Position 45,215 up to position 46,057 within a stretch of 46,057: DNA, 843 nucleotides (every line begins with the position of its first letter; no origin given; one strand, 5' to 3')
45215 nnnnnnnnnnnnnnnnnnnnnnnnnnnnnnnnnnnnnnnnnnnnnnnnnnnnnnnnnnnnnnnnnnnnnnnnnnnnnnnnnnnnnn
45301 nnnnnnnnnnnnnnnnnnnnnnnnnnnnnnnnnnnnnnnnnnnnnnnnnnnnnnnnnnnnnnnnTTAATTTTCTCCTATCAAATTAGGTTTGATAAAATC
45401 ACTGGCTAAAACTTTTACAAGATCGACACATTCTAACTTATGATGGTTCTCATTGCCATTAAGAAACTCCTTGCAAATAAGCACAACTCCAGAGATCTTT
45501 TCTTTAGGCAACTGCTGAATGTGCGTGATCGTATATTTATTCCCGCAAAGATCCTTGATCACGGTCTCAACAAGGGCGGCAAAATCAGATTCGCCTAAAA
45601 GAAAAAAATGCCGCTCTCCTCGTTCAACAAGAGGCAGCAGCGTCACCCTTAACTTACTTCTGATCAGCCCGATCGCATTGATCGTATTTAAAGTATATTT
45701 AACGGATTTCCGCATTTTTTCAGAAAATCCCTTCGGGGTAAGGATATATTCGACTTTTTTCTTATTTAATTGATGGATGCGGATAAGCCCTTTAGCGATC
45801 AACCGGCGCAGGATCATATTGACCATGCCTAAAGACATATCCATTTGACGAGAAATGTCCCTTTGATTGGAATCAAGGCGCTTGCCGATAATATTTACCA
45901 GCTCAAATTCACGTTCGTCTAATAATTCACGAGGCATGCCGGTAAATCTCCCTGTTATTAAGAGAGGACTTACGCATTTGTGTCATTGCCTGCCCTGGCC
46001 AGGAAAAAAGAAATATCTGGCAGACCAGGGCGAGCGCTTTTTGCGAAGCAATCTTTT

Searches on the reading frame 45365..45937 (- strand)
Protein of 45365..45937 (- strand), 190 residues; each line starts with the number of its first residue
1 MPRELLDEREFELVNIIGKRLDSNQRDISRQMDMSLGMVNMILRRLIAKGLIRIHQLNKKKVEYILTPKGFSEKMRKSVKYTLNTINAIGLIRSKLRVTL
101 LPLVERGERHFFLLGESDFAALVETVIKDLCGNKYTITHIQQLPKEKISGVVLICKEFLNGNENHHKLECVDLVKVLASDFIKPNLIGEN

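Call 8: search_protein_families(library=pfam, proteins=[window:45365-45937:-], max_evalue=0.001)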
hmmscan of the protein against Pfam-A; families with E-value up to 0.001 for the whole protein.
window:45365-45937:- (190 aa): 5 families
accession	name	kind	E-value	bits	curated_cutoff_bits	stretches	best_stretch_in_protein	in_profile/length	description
PF13412.12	HTH_24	-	4.5e-06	26.6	21.9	1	6-53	1-48/48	Winged helix-turn-helix DNA-binding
PF01047.28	MarR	-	0.0003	21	24.6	1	8-53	3-48/59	MarR family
PF13463.12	HTH_27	-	0.00044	20.9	22.2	0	8-70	3-68/68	Winged helix DNA-binding domain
PF01978.25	TrmB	-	0.00068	19.9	25.6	0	22-64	22-64/68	Sugar-specific transcriptional regulator TrmB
PF12802.13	MarR_2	-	0.00079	20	27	0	10-53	7-51/61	MarR family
